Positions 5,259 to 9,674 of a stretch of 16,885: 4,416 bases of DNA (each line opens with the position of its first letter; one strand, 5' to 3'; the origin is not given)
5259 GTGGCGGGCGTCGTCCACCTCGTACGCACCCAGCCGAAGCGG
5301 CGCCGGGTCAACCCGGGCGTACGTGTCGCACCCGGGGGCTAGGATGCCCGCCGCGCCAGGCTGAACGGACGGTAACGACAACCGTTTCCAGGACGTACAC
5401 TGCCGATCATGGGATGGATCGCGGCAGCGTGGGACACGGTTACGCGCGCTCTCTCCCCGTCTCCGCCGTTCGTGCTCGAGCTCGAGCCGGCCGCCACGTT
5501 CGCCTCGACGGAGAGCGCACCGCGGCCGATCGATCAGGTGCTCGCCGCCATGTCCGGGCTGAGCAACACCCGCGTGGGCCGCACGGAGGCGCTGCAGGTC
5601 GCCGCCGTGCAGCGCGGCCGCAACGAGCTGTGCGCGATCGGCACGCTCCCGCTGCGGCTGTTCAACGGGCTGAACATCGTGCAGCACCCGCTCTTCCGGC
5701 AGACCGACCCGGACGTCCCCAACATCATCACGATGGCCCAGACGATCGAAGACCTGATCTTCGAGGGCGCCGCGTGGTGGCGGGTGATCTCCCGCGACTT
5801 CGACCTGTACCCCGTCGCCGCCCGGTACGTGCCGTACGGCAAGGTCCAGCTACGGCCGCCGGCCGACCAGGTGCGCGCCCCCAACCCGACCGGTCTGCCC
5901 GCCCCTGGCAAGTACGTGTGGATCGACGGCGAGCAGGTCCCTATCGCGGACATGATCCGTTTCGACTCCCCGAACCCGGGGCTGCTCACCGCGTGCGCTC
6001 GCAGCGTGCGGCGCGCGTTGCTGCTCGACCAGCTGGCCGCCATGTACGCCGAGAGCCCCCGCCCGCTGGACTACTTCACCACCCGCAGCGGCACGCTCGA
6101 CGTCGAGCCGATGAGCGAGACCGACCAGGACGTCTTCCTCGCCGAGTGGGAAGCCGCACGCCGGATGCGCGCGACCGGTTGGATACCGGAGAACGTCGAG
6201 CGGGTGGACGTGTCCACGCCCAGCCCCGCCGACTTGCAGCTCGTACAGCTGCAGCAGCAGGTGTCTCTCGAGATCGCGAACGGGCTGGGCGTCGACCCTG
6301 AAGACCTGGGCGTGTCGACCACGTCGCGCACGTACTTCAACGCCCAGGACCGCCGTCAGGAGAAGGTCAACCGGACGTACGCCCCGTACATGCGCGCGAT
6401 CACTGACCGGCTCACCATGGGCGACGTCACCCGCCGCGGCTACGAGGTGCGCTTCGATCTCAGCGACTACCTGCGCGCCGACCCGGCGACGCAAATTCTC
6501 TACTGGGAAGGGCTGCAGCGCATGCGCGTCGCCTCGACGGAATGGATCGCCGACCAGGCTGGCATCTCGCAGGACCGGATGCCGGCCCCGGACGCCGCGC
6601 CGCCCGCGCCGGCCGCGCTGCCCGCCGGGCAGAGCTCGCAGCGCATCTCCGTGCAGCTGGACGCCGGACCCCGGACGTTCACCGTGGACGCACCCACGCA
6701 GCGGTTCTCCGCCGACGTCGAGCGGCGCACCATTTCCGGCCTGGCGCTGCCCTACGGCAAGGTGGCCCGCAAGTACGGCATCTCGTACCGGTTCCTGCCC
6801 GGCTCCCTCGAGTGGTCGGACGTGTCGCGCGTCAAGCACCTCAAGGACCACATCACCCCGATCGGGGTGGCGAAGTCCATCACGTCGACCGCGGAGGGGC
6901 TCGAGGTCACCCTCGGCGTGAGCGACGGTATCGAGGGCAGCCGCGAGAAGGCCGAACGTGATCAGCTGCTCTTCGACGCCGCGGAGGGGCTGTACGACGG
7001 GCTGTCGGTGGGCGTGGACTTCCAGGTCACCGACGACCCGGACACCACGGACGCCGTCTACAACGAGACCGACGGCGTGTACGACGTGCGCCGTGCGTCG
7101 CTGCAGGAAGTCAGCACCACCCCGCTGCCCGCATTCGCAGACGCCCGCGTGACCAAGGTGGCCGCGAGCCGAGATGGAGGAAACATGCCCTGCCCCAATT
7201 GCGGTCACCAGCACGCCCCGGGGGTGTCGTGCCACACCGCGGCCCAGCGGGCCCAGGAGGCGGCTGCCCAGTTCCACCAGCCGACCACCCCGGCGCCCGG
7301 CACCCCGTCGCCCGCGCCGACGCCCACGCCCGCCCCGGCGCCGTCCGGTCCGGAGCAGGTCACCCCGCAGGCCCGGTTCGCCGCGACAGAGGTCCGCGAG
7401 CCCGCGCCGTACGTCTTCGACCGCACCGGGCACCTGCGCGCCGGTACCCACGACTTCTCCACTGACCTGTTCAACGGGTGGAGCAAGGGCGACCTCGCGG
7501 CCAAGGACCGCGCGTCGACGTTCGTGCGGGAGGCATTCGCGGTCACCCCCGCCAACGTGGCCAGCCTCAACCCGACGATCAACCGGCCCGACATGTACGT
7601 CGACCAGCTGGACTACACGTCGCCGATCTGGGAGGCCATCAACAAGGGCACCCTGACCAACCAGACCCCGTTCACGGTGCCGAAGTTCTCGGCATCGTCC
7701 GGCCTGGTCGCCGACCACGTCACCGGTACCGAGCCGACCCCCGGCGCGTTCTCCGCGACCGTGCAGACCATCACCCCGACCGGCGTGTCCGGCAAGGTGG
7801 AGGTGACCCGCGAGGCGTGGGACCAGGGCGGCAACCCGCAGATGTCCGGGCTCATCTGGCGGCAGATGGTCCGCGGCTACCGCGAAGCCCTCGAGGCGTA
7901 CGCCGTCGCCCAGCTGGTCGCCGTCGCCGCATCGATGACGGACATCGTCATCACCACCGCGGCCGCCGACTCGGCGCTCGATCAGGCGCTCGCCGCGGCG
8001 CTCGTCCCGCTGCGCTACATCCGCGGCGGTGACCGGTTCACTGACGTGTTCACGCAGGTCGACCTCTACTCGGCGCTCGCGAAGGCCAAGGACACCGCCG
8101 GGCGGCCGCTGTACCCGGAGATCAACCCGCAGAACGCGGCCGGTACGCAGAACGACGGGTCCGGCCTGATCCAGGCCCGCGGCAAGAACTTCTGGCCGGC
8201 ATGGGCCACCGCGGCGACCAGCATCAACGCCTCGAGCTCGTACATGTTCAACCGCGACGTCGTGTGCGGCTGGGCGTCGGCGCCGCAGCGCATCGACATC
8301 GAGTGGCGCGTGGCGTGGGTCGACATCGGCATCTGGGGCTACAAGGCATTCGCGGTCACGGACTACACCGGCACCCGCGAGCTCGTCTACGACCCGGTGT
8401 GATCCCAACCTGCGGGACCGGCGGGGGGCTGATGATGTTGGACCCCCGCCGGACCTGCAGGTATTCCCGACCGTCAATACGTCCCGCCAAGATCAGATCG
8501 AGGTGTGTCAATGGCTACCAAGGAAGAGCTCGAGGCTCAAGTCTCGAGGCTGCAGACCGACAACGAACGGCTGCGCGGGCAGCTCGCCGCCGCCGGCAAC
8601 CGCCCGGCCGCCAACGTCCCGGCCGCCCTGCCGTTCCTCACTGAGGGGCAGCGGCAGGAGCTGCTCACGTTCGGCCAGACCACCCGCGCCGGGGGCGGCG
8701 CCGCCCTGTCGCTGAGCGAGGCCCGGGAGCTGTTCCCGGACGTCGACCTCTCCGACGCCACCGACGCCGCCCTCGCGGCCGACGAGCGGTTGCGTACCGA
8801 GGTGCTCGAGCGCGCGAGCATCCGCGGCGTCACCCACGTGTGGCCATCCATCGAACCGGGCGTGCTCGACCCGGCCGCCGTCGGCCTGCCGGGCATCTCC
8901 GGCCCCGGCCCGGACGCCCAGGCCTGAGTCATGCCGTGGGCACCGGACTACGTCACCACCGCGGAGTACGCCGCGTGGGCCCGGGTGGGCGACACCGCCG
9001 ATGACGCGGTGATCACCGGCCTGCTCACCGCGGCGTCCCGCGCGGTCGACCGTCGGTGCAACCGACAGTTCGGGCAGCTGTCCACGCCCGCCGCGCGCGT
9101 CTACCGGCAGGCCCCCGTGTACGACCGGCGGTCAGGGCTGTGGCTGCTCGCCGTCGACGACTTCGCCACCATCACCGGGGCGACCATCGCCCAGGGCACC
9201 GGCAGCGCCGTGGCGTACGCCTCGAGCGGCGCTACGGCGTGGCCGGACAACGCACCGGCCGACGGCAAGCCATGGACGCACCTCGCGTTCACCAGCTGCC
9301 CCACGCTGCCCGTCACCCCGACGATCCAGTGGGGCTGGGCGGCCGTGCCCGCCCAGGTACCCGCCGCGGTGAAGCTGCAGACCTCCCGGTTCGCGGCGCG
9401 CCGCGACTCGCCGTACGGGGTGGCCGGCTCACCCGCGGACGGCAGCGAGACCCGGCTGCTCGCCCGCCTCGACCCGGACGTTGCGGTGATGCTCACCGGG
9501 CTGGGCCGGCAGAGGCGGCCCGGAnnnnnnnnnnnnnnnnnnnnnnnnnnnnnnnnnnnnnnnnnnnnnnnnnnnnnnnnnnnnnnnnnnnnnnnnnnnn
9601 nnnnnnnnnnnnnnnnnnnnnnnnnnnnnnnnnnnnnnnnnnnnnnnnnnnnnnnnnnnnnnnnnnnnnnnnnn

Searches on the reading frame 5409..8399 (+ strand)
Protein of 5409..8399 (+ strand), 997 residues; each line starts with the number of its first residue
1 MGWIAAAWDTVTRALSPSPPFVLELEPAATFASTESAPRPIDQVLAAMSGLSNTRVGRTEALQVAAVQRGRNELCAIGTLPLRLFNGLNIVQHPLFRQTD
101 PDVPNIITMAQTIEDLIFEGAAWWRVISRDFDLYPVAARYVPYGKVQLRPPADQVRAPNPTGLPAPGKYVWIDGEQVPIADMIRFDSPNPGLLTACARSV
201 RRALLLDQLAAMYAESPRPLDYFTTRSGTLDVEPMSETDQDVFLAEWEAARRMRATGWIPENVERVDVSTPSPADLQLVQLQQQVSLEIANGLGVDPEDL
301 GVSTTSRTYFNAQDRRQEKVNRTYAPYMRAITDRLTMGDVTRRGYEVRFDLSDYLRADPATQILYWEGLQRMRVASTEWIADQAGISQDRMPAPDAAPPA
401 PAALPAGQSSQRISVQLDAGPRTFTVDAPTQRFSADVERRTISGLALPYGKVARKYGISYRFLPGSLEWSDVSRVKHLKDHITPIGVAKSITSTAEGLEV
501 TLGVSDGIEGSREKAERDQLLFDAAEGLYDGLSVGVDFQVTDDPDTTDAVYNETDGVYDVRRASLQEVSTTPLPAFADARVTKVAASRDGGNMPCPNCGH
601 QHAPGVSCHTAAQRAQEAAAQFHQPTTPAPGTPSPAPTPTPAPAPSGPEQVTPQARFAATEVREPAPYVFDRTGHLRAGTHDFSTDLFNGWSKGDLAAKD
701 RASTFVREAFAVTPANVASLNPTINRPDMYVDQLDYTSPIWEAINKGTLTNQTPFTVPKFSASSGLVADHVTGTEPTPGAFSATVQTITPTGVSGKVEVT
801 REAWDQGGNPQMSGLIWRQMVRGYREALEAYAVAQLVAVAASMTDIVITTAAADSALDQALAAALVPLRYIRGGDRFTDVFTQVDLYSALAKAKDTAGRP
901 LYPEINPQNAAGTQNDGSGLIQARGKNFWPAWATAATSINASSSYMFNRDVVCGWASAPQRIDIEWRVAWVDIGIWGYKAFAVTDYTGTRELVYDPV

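Call 12: search_protein_families(library=pfam, proteins=[window:5409-8399:+], max_evalue=0.01)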
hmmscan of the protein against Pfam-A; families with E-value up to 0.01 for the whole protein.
window:5409-8399:+ (997 aa): 3 families
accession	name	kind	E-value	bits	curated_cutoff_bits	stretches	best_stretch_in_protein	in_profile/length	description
PF04860.17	Phage_portal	-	5.7e-15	55.7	39.1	1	76-367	13-303/321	Phage portal protein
PF25209.1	Phage_capsid_4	-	8.6e-11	43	27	1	739-988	26-258/262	Phage capsid protein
PF04586.22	Peptidase_S78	-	7.9e-05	23.3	21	1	438-586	13-157/165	Caudovirus prohead serine protease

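Call 15: search_dna_similar(query=window:5409-8399:+, collection=phages, mode=protein, max_rows=25)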
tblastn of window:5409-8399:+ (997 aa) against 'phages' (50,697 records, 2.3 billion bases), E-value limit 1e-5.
Records with a match: 199; places in all: 199; records where one place covers at least 80% of the query: 0.
Best place of each record, by identity: <60% 199.
By first word of the organism name: Microbacterium 131; Arthrobacter 48; Gordonia 14; Curtobacterium 2; Rhodococcus 2; Pseudomonas 1; Exiguobacterium 1.
By host as written in the record: Microbacterium foliorum NRRL B-24224 91; Arthrobacter sp. ATCC 21022 39; Microbacterium foliorum NRRL B-24224 SEA 35; Gordonia terrae 3612 6; Arthrobacter sulfureus NRRL B-14730 SEA 5; Arthrobacter globiformis B-2979 3; Gordonia neofelifaecis NRRL 59395 2; Gordonia malaquae BEN700 2; and 13 more.
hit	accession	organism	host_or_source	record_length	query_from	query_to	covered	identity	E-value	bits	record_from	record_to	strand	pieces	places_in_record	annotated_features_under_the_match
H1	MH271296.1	Gordonia phage Emperor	Gordonia terrae 3612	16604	17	587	50%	31.4%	5e-17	156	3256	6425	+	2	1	6: portal protein | 10: capsid and capsid maturation protease | 8: lysin A, N-acetyl-B-D-muramidase domain | 7: lysin A, peptidoglycan recogniton protein | 9: hypothetical protein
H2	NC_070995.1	Gordonia phage Emperor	Gordonia terrae 3612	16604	17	587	50%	31.4%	5e-17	156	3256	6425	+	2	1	6: portal protein | 10: major head protein | 8: lysin A, N-acetyl-B-D-muramidase domain | 7: endolysin | 9: hypothetical protein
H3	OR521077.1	Arthrobacter phage Arielagos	Arthrobacter globiformis B-2979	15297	45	588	52%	30.1%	1e-33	170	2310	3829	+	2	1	4: portal protein | 5: major capsid and protease fusion protein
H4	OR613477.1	Arthrobacter phage SerialPhiller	Arthrobacter globiformis B-2979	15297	45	588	52%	30.1%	1e-33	170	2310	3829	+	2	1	4: portal protein | 5: major capsid and protease fusion protein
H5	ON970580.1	Arthrobacter phage Kels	Arthrobacter globiformis B-2979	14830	45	588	52%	30.1%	1e-33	170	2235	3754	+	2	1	4: portal protein | 5: major capsid and protease fusion protein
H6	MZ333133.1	Curtobacterium phage Penoan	Curtobacterium sp.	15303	12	588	50%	29.8%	4e-10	137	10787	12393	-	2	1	portal protein | putative major capsid protein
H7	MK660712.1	Gordonia phage EricDab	Gordonia neofelifaecis NRRL 59395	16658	18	361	35%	29.8%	2e-16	91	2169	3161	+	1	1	4: portal protein | 3: hypothetical protein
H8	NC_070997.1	Gordonia phage EricDab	Gordonia neofelifaecis NRRL 59395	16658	18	361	35%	29.8%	2e-16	91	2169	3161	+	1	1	4: portal protein | 3: hypothetical protein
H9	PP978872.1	Arthrobacter phage Sourignavong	Arthrobacter sp. ATCC 21022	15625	31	378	35%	27.7%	7e-22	108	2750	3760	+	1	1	7: portal protein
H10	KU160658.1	Arthrobacter phage Muttlie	Arthrobacter sp. ATCC 21022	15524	31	378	35%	27.7%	1e-21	108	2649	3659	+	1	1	6: portal protein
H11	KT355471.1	Arthrobacter phage Decurro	Arthrobacter sp. ATCC 21022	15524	31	378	35%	27.7%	1e-21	108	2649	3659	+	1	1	portal protein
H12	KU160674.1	Arthrobacter phage Yank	Arthrobacter sp. ATCC 21022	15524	31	378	35%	27.7%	1e-21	108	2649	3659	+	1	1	6: portal protein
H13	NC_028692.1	Arthrobacter phage Decurro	Arthrobacter sp. ATCC 21022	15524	31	378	35%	27.7%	1e-21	108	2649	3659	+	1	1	portal protein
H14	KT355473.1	Arthrobacter phage Jessica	Arthrobacter sp. ATCC 21022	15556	31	378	35%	27.7%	1e-21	108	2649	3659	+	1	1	portal protein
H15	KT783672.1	Arthrobacter phage TymAbreu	Arthrobacter sp. ATCC 21022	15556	31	378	35%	27.7%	1e-21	108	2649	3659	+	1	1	portal protein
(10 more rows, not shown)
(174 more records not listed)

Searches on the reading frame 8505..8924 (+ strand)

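Call 13: search_protein_families(library=pfam, proteins=[window:8505-8924:+], max_evalue=0.01)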
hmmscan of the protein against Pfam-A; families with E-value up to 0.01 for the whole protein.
window:8505-8924:+ (140 aa): 1 family
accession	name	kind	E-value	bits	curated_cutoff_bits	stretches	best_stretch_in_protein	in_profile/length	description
PF05812.17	Herpes_BLRF2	-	0.0057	17.2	25.8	1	4-55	2-46/119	Herpesvirus BLRF2 protein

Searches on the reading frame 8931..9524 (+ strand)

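Call 13: search_protein_families(library=pfam, proteins=[window:8931-9524:+], max_evalue=0.01)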
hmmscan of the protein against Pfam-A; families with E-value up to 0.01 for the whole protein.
window:8931-9524:+ (198 aa): 1 family
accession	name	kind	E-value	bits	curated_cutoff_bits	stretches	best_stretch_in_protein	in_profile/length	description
PF05135.19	Phage_connect_1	-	0.0096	16.7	21.2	0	15-51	9-42/101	Phage gp6-like head-tail connector protein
